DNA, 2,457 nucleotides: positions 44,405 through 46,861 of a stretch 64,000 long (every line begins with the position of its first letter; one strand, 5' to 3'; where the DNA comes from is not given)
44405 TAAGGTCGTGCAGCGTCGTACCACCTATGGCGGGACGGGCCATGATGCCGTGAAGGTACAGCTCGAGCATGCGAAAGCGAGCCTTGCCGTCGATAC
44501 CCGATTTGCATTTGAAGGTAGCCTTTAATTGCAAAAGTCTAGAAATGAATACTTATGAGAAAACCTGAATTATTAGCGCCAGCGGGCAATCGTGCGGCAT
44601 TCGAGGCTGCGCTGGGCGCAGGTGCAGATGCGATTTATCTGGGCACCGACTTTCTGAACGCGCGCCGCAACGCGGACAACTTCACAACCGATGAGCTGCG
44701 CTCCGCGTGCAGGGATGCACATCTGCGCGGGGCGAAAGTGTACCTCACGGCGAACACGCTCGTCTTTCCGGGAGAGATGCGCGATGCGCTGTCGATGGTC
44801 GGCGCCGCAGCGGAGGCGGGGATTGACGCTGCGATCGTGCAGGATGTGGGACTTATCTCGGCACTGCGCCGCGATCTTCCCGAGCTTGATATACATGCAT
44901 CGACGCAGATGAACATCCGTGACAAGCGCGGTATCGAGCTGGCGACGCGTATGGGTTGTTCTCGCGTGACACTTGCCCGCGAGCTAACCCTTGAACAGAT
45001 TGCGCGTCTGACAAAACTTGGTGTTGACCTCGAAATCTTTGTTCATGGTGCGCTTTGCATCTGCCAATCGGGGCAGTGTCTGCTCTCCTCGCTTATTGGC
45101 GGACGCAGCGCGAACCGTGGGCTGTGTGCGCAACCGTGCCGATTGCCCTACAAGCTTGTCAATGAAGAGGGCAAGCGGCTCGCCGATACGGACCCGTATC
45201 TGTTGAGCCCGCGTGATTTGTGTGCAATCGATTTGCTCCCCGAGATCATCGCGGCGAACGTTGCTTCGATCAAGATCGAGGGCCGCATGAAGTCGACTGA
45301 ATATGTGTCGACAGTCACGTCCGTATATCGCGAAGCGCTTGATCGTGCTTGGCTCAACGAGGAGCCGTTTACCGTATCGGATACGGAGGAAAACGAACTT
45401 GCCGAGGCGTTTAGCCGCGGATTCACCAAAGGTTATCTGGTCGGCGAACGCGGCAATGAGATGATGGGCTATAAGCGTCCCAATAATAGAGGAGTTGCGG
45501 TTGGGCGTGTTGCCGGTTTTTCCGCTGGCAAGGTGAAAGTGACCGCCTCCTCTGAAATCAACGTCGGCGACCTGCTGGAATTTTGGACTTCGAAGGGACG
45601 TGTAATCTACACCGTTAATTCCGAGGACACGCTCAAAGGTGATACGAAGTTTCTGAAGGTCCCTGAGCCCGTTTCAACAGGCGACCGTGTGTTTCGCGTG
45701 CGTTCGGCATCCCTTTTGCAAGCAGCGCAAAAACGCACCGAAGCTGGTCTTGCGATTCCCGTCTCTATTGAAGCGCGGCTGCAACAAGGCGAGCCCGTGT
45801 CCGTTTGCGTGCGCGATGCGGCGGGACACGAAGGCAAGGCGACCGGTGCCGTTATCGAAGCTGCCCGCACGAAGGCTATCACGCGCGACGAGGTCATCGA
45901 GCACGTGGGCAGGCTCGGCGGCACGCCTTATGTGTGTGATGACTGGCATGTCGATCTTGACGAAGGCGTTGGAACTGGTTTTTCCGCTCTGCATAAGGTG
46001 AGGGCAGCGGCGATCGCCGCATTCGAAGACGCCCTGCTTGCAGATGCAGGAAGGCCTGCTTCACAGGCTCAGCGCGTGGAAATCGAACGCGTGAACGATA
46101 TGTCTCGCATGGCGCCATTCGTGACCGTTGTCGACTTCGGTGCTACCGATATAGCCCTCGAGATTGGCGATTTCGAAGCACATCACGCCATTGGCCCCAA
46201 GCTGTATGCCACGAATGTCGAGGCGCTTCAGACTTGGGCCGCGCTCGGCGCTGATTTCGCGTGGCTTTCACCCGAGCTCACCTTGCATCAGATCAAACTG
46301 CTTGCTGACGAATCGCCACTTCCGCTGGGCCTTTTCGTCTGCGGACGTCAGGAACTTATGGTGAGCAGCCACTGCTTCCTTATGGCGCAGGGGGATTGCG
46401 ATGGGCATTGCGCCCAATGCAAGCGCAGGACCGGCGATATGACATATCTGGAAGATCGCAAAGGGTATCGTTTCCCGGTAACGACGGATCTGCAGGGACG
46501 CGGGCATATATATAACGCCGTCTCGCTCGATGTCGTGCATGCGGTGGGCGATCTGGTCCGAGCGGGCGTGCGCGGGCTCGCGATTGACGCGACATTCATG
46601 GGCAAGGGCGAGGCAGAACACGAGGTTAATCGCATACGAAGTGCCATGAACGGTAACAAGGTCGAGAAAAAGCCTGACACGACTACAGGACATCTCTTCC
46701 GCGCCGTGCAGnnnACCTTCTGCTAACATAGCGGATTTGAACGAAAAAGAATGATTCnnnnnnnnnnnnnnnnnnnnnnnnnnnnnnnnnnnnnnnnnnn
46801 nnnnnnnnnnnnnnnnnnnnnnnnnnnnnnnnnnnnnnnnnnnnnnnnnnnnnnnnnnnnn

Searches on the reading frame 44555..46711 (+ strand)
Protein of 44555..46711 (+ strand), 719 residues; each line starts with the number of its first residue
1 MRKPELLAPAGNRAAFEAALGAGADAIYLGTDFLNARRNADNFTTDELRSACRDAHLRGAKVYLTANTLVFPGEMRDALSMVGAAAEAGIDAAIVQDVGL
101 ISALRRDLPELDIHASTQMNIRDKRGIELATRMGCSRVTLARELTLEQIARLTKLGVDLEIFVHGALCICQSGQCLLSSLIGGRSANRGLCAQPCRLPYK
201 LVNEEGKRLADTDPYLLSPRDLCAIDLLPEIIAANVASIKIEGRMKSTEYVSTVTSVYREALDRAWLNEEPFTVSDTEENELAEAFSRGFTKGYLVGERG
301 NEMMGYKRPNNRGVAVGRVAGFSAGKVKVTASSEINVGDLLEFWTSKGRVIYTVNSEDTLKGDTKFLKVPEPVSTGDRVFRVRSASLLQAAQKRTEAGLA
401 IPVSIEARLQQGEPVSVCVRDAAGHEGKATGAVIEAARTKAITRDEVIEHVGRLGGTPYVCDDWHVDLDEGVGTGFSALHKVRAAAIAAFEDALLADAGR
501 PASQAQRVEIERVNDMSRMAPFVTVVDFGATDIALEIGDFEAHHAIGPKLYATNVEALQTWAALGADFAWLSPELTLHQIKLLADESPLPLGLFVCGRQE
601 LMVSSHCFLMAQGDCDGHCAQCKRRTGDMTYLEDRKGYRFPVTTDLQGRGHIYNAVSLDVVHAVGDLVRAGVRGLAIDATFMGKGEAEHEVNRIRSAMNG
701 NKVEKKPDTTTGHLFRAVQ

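Call 61: search_protein_families(library=pfam, proteins=[window:44555-46711:+], max_evalue=0.001)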
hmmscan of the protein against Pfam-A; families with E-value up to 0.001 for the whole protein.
window:44555-46711:+ (719 aa): 2 families
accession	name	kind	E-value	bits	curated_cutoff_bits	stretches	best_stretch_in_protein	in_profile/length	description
PF01136.24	Peptidase_U32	-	1.1e-95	319.8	22.4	2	80-299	6-231/233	Peptidase family U32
PF12392.13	DUF3656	-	3e-14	54.1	22.1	1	379-494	1-108/109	Collagenase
